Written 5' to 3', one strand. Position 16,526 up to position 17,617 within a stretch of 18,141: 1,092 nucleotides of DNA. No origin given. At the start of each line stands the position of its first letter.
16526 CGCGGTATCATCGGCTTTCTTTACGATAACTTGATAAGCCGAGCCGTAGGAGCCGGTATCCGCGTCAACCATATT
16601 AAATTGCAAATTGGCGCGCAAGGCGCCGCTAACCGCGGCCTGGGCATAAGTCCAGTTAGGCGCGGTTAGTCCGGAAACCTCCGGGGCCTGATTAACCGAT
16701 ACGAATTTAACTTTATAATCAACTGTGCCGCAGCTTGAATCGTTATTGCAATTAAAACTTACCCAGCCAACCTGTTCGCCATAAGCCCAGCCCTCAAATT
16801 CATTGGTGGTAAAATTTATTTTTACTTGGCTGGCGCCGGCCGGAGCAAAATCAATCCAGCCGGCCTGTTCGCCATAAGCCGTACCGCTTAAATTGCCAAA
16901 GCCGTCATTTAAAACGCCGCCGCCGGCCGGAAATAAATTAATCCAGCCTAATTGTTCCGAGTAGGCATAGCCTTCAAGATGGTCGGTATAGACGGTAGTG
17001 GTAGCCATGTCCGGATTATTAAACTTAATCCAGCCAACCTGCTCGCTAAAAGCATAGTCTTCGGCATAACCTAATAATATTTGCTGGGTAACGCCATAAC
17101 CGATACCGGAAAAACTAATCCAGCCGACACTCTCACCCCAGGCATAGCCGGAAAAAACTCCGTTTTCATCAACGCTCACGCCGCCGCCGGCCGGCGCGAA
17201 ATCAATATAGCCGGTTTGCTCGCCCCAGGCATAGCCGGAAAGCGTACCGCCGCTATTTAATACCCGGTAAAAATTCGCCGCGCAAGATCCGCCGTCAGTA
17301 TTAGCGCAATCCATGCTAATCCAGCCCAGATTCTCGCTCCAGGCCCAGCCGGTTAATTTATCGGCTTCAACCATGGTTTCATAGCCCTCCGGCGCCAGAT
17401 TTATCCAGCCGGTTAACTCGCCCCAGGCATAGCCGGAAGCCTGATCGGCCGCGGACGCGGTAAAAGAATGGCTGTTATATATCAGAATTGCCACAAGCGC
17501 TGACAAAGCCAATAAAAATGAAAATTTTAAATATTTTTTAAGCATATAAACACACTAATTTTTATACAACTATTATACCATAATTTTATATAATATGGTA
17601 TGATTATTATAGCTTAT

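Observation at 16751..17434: Eight-fold aromatic repeat G[YW]A[WYF][GS]-E-x-x-G-[WY]-I-x-[FLM] that matches no repeat family I can name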

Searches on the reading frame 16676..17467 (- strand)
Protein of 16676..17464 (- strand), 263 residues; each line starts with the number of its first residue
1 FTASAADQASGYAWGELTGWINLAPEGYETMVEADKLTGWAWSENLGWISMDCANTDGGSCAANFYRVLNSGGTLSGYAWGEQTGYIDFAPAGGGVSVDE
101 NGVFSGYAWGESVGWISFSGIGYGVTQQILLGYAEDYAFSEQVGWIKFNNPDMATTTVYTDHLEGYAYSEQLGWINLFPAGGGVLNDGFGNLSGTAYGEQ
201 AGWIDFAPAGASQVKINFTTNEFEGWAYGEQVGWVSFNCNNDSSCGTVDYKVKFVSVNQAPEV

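Call 9: find_homologous_proteins(query=window:16688-17467:-, max_evalue=0.001)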
Query seq(260 aa) (260 aa): 3575 proteins with E <= 0.001 among 5261 candidates; the best 120 are listed.
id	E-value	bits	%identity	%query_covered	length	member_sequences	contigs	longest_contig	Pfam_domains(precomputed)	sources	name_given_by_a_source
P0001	3.9e-51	192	40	98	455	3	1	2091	-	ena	-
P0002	8.8e-50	188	37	95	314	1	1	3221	-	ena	-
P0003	5.1e-46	175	43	89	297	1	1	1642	-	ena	-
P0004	1.6e-43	167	44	89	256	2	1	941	-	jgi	jgi:hypothetical protein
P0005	5.9e-43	165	52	42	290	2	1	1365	-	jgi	jgi:hypothetical protein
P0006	8.0e-43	165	52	43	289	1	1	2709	-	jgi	jgi:hypothetical protein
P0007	3.7e-41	160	60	49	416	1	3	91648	-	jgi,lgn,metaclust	metaclust:\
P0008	5.1e-41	159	37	90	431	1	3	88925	-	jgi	jgi:uncharacterized membrane protein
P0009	6.1e-41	159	39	87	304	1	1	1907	-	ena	-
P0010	1.6e-40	157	43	89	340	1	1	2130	-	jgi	jgi:hypothetical protein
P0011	7.6e-40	155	52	44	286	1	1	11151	-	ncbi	-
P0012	1.0e-39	155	48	46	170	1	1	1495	-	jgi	-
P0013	1.7e-39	154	47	42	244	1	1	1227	-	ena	-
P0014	1.8e-39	154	43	92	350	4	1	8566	-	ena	-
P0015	3.3e-39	153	45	45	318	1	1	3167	-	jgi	jgi:hypothetical protein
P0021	5.9e-37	146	41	95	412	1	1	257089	-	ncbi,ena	-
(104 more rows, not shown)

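Call 18: find_encoding_contigs(protein=P0021, flank=6000, max_places=2)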
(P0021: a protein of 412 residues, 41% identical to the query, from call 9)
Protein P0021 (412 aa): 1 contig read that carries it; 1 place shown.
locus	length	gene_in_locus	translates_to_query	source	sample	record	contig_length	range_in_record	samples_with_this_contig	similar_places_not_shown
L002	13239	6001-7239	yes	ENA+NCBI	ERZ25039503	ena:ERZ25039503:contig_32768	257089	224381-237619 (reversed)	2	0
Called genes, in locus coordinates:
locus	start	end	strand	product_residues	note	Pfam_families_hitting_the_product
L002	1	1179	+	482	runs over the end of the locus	PF01370:Epimerase (weak), PF05368:NmrA, PF13460:NAD_binding_10, PF03358:FMN_red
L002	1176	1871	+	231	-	PF02525:Flavodoxin_2 (weak), PF03358:FMN_red (weak)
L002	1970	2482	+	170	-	PF03551:PadR, PF10400:Vir_act_alpha_C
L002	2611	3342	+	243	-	PF02517:Rce1-like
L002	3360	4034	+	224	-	PF02517:Rce1-like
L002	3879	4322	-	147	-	-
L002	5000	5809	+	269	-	PF07603:Lcl_C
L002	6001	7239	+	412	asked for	-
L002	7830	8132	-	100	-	PF11848:DUF3368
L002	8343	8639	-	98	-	PF03683:UPF0175, PF24001:DUF7317 (weak)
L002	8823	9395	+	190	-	PF16473:Rv2179c-like (weak)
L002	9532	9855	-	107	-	-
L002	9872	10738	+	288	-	-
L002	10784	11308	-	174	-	-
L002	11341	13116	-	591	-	PF00916:Sulfate_transp, PF01740:STAS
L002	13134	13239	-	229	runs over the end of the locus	-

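Call 19: predict_structure(alignment_id=A1)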
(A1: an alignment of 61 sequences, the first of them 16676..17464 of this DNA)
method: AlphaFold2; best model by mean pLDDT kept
length: 263 residues; sequences in the alignment: 61
mean_pLDDT: 88.4   pTM: 0.72
mean pLDDT of the five models: 88.4, 88.0, 85.9, 85.5, 82.9
residues with pLDDT >= 90: 168; 70-90: 76; 50-70: 12; < 50: 7
segments of 3 or more residues with pLDDT < 50: 1-3, 261-263
pLDDT, mean of each block of 10 residues (from residue 1): 64 89 91 90 92 79 84 93 91 93 92 91 83 93 93 86 95 93 92 96 96 94 96 92 74 81 39
secondary structure, 60 per line:
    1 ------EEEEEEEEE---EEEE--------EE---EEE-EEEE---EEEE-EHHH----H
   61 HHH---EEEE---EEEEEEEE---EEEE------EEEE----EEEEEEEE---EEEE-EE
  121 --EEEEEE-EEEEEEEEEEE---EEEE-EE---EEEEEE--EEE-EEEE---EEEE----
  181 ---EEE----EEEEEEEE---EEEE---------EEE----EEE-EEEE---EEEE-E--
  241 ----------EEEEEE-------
elements in order: E7-15 E19-22 E36-38 E40-43 E47-50 H60-63 E67-70 E74-81 E85-88 E95-98 E103-110 E114-117 E123-128 E130-140 E144-147 E154-159 E162-164 E166-169 E173-176 E184-186 E191-198 E202-205 E215-217 E222-224 E226-229 E233-236 E251-256

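Call 21: fold_search(model_id=the predicted structure, library=pdb)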
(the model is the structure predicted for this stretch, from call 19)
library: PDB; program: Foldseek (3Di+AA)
matches with E <= 10: 387; with E <= 0.001: 0
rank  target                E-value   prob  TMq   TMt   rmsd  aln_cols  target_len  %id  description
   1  6z6c_BBB              1.2e-03  0.72  0.18  0.16  19.0       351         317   12  Crystal structurel of FleA lectin in complex with a monovalent inhibitor (released 2021-04-07)
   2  4d52_C                4.3e-03  0.41  0.17  0.15  19.7       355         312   10  CRYSTAL STRUCTURE OF FUCOSE BINDING LECTIN FROM ASPERGILLUS FUMIGATUS (AFL) IN COMPLEX WITH L-GALACTOPYRANOSE. (released 2015-03-11)
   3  5eo8                  7.9e-03  0.54  0.19  0.17  18.4       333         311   10  Crystal structure of AOL(868) (released 2016-06-29)
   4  1iub                  2.0e-02  0.47  0.21  0.19  17.8       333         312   10  Fucose-specific lectin from Aleuria aurantia (Hg-derivative form) (released 2003-09-30)
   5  1ofz_A                6.7e-02  0.35  0.21  0.19  17.9       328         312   10  Crystal structure of fungal lectin : six-bladed beta-propeller fold and novel fucose recognition mode for aleuria aura (released 2003-07-24)
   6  9c0z                  7.4e-02  0.12  0.13  0.11  17.6       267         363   10  Clathrin terminal domain complexed with pitstop 2d (released 2024-06-26)
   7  2xzg                  1.1e-01  0.10  0.13  0.11  17.6       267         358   10  Clathrin Terminal Domain Complexed with Pitstop 1 (released 2011-08-17)
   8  7zx4_A                1.3e-01  0.09  0.13  0.11  17.6       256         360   11  Clathrin N-terminal domain in complex with a HURP phospho-peptide (released 2023-03-29)
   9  7c37_A                1.4e-01  0.11  0.15  0.13  18.1       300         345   10  Crystal structure of AofleA from Arthrobotrys oligospora (released 2020-07-29)
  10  4gu8_F                1.6e-01  0.20  0.20  0.19  16.3       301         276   13  Crystal Structure of Burkholderia oklahomensis agglutinin (BOA) (released 2013-05-08)
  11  9c0y                  1.6e-01  0.08  0.13  0.11  17.6       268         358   11  Clathrin terminal domain complexed with Pitstop 2c (released 2024-06-26)
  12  3o4i_A                1.7e-01  0.12  0.16  0.09  16.3       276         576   12  Structure and Catalysis of Acylaminoacyl Peptidase (released 2010-11-17)
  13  7y4g_A                1.8e-01  0.15  0.20  0.11  19.2       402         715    8  sit-bound btDPP4 (released 2023-06-14)
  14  8h1s_C                2.0e-01  0.13  0.18  0.08  19.4       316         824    6  Crystal structure of apo-LptDE complex (released 2023-10-11)
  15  1c9l_A                2.1e-01  0.08  0.14  0.12  17.5       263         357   10  PEPTIDE-IN-GROOVE INTERACTIONS LINK TARGET PROTEINS TO THE B-PROPELLER OF CLATHRIN (released 2000-02-07)
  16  9fyq_C                2.2e-01  0.06  0.13  0.10  17.3       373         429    9  Cryo-EM structure of native SV2A in complex with TeNT-Hc, gangliosides and Pro-Macrobody 5 (released 2025-05-21)
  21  9h5k_B                2.8e-01  0.06  0.13  0.06  19.7       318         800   10  Cryo-EM structure of the SEAC-EGOC supercomplex (released 2025-11-05)
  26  9fqr_Hy               3.2e-01  0.06  0.13  0.07  18.5       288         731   14  96-nm repeat of axonemal doublet microtubules from bovine sperm (released 2025-03-26)
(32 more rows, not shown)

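Call 22: search_protein_representatives(protein=window:16676-17464:-)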
Query: 263 residues. Proteins with E-value up to 0.001 (for the whole library): 5283; up to 1e-10: 2158; up to 1e-30: 69. The best 150 are listed.
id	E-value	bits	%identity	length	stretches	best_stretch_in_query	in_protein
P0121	1.2e-174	595.9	100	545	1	1-263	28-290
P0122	3.2e-51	190.9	51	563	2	37-256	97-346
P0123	5.9e-51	190.0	56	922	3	8-122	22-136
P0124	3.3e-49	184.2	47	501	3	131-238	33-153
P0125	2.0e-48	181.7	56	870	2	10-122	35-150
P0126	4.8e-48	180.4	53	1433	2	11-122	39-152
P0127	1.8e-47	178.5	45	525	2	5-134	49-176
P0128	9.5e-47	176.2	48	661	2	137-239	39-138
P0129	3.0e-45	171.2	45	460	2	6-198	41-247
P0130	8.4e-45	169.8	58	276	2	3-118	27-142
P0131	2.4e-44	168.3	50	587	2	7-169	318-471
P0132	5.1e-44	167.2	49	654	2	10-147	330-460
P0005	6.4e-44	166.9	59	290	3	37-119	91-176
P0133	4.6e-43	164.1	52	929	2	135-245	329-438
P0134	7.7e-43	163.3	53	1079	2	7-125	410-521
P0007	9.7e-42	159.7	67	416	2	158-256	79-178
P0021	3.0e-37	145.0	49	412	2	5-128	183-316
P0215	1.0e-26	110.4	46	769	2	9-122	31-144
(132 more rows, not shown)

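Call 26: search_protein_families(library=pfam, alignment_id=A2, max_evalue=0.0001)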
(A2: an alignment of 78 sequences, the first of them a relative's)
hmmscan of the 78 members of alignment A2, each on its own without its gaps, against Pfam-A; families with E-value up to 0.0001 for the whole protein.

A. member 1, P0122 (563 aa): 0 families

B. families by the number of members that match (of 78 scanned): 42 families (the first 25 are shown)
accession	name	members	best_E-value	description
PF13620.12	CarboxypepD_reg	23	5e-15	Carboxypeptidase regulatory-like domain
PF19077.6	Big_13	5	1.9e-09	Bacterial Ig-like domain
PF11617.13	Cu-binding_MopE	4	5.9e-40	Putative metal-binding motif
PF18911.6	PKD_4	4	1.3e-20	PKD domain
PF01471.23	PG_binding_1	4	6.2e-14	Putative peptidoglycan binding domain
PF17957.7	Big_7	4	2e-09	Bacterial Ig domain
PF00395.25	SLH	3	4.4e-18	S-layer homology domain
PF00041.27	fn3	3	1.5e-11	Fibronectin type III domain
PF02494.22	HYR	2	1.8e-41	HYR domain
PF25788.1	Ig_Rha78A_N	2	5e-11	Rha78A-like, N-terminal immunoglobulin domain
PF16656.11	Pur_ac_phosph_N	2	1.3e-08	Purple acid Phosphatase, N-terminal domain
PF05345.18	He_PIG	2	1.1e-06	Putative Ig domain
PF13715.12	CarbopepD_reg_2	2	6.2e-06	CarboxypepD_reg-like domain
PF13750.12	Big_3_3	2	1.3e-05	Bacterial Ig-like domain (group 3)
PF01436.27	NHL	1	1.3e-58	NHL repeat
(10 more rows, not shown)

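Call 28: find_related_loci(query=A1, collection=genome_contigs, flank=8000)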
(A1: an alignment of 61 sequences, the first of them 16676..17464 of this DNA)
Query A1 (263 aa) in genome_contigs; peptide patterns used: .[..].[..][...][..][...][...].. (x = any residue, [..] = any of these).
600 stretches matched a pattern (row limit reached: there are more); 586 encode a relative of the query (tblastn E <= 1e-3); the best 80 are kept; 80 distinct loci.
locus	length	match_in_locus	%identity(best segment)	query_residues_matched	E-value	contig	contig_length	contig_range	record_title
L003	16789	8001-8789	40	2-238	5e-46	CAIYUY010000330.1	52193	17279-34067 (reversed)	MAG: uncultured Desulfuromonadales bacterium isolate F14_bin-0369 genome assembly, contig: bin-0369:330/369, whole genom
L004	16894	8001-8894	40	4-242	2e-42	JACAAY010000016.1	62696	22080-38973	MAG: Desulfuromonadales bacterium isolate Cfx2-04 MAG4_16, whole genome shotgun sequence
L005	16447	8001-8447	51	2-252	7e-34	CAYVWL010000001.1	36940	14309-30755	MAG TPA_asm: uncultured Candidatus Saccharibacteria bacterium isolate SRP272421_co3_716 genome assembly, contig: NODE_17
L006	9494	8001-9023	32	9-254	1e-31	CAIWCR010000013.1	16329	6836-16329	MAG: uncultured Parcubacteria group bacterium isolate AlinenLipids_bin-8440 genome assembly, contig: bin-8440:13/47, who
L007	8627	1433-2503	31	4-253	2e-31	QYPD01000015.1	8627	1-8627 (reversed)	MAG: Spirochaetia bacterium isolate PowLak16_MAG37 c_000000182760, whole genome shotgun sequence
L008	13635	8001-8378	54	7-252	1e-30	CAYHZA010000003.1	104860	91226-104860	MAG TPA_asm: uncultured Candidatus Saccharibacteria bacterium isolate ERP119705_co17_168 genome assembly, contig: NODE_1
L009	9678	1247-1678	51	7-252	7e-30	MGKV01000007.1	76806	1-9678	MAG: Candidatus Yanofskybacteria bacterium RIFCSPLOWO2_02_FULL_45_18 rifcsplowo2_02_scaffold_228, whole genome shotgun s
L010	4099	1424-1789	51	7-253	7e-30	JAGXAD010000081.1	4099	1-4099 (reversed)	MAG: Patescibacteria group bacterium isolate REEB69 contig-150_32060, whole genome shotgun sequence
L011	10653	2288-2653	52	10-253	2e-29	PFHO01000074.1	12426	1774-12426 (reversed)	MAG: Candidatus Moranbacteria bacterium CG_4_8_14_3_um_filter_34_16 CG_4_8_14_3_um_filter_scaffold_4117_c, whole genome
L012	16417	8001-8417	50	2-252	2e-29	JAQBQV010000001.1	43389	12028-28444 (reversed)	MAG: Parcubacteria group bacterium isolate RYN_382 scaffold_2541276, whole genome shotgun sequence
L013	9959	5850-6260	47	6-253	1e-29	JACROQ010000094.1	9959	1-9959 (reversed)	MAG: Nitrospirae bacterium isolate NC_groundwater_1965_Pr3_S-0.2um_50_3 scaffold_18207, whole genome shotgun sequence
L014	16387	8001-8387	47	7-253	3e-29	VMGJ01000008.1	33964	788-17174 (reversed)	MAG: Parcubacteria group bacterium Licking1014_17 CEN90_scaffold_1092, whole genome shotgun sequence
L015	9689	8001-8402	50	2-252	2e-29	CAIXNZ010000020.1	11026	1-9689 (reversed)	Candidatus Falkowbacteria bacterium isolate AlinenSediments_bin-2611 genome assembly, contig: bin-2611:020/128, whole ge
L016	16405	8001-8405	50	7-261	2e-29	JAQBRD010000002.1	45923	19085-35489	MAG: Candidatus Taylorbacteria bacterium isolate RYN_390 scaffold_4498869, whole genome shotgun sequence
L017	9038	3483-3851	50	2-252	8e-29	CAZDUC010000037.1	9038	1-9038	MAG TPA_asm: uncultured Candidatus Saccharibacteria bacterium isolate SRP286056_co1_642 genome assembly, contig: NODE_10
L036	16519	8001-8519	47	2-252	3e-27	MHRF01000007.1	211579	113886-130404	MAG: Candidatus Taylorbacteria bacterium RIFCSPHIGHO2_01_FULL_46_22b rifcsphigho2_01_scaffold_280, whole genome shotgun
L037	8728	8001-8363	48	10-252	1e-26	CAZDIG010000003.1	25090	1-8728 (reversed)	MAG TPA_asm: uncultured Candidatus Saccharibacteria bacterium isolate binchicken_co387_66 genome assembly, contig: NODE_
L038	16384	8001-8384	50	12-237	2e-26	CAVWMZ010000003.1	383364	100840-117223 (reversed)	MAG: Candidatus Staskawiczbacteria bacterium isolate MFD01223.bin.2.87 genome assembly, contig: contig_24919, whole geno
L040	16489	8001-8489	45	1-237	4e-26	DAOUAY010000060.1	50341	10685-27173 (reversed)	MAG TPA_asm: Anaerolineae bacterium isolate H67_697 k125_396074, whole genome shotgun sequence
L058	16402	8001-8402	45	8-252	3e-24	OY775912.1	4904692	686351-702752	MAG: Anaerohalosphaeraceae bacterium isolate 978f9c3d-91dc-4e11-95ec-8fa255ba7f00 genome assembly, chromosome: 1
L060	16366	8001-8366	50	9-245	3e-24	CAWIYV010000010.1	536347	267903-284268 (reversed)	MAG: Nitrospirota bacterium isolate MFD05942.bin.1.431 genome assembly, contig: contig_35039, whole genome shotgun seque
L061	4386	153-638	39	9-237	3e-24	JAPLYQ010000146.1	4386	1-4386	MAG: Candidatus Roizmanbacteria bacterium isolate LacPavin_0920_WC57_MAG_37_8 LacPavin_0920_WC57_scaffold_101174, whole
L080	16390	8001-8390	44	7-240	4e-23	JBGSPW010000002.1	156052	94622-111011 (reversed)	MAG: Thermoflexales bacterium isolate JTS-AC314 k141_165761, whole genome shotgun sequence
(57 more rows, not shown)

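Call 31: search_solved_structures(query=A1, max_evalue=10, show_alignments=3)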
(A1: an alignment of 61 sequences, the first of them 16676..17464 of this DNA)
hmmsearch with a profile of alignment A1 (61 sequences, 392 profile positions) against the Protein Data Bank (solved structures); distinct sequences matched with E-value up to 10: 1.
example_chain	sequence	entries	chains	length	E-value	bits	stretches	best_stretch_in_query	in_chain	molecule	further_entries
6poo_A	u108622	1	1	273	7.2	9.2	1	209-347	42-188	BibA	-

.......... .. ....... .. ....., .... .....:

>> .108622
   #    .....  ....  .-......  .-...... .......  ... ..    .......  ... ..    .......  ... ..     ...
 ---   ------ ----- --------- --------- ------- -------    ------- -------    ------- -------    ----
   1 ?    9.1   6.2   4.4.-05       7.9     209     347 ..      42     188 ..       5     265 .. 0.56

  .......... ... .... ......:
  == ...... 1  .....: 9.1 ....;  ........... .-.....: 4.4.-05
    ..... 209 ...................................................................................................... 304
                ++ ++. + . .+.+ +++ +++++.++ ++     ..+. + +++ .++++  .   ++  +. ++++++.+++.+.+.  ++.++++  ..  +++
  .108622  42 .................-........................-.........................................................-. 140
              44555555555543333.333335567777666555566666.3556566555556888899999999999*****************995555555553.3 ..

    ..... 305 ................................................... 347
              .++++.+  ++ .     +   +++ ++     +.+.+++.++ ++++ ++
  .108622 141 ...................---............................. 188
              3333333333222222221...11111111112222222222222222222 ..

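Call 32: find_encoding_contigs(protein=P0122, flank=8000, max_places=3)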
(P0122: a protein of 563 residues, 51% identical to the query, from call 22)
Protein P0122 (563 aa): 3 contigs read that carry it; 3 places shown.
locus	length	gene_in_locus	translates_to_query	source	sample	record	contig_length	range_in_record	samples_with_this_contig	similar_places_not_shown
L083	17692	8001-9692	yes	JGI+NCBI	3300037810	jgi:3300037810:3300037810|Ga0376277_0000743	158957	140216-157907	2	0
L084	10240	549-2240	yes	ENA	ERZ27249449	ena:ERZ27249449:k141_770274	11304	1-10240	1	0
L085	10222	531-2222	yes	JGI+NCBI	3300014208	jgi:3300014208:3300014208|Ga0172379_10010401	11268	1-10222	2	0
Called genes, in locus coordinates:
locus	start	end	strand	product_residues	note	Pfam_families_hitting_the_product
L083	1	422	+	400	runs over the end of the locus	PF28597:T2SSF_N, PF00482:T2SSF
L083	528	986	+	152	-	PF07963:N_methyl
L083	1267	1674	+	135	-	PF07963:N_methyl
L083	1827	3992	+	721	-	PF04932:Wzy_C, PF00515:TPR_1 (faint)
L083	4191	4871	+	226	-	PF06750:A24_N_bact, PF01478:Peptidase_A24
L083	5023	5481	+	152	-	-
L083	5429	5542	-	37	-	-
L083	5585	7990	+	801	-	-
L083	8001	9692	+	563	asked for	-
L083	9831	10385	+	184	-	PF07963:N_methyl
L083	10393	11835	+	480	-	-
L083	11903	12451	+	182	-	PF07963:N_methyl (weak)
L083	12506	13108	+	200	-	-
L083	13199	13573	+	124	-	-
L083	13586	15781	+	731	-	PF22745:Nlig-Ia, PF01653:DNA_ligase_aden, PF03120:OB_DNA_ligase, PF03119:DNA_ligase_ZBD (faint), PF14520:HHH_5 (faint), PF12826:HHH_2, PF00533:BRCT, PF12738:PTCB-BRCT (weak)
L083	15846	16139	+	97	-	PF02686:GatC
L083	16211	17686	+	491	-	PF01425:Amidase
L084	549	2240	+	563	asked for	-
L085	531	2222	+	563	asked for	-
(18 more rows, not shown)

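Call 33: find_encoding_contigs(protein=P0007, flank=8000, max_places=2)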
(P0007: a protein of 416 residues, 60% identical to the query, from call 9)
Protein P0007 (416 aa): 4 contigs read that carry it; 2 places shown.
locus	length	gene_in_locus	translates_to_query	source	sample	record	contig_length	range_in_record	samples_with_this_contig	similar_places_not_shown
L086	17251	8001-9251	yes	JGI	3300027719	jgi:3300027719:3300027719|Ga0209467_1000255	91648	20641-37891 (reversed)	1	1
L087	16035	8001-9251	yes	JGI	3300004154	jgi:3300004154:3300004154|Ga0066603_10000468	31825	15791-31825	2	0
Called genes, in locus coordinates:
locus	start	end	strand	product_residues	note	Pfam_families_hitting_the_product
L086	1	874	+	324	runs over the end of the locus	PF00231:ATP-synt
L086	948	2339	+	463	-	PF02874:ATP-synt_ab_N, PF00006:ATP-synt_ab, PF22919:ATP-synt_VA_C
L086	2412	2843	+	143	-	PF02823:ATP-synt_DE_N, PF00401:ATP-synt_DE (weak)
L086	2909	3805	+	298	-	PF13584:BatD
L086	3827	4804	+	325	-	PF00493:MCM (faint), PF20030:bpMoxR, PF07726:AAA_3, PF07728:AAA_5, PF17863:AAA_lid_2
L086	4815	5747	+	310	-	PF01207:Dus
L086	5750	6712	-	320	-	PF01544:CorA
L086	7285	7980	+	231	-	-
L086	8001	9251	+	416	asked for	-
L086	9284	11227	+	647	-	-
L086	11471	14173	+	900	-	PF00133:tRNA-synt_1, PF01406:tRNA-synt_1e (faint), PF09334:tRNA-synt_1g, PF08264:Anticodon_1, PF10458:Val_tRNA-synt_C (weak)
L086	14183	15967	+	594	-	PF00009:GTP_EFTU, PF01926:MMR_HSR1 (weak), PF03144:GTP_EFTU_D2 (weak), PF14492:EFG_III (faint), PF00679:EFG_C, PF06421:LepA_C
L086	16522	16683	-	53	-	-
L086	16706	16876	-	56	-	-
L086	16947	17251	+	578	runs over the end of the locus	PF01368:DHH, PF02272:DHHA1, PF17768:RecJ_OB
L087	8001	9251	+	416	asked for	-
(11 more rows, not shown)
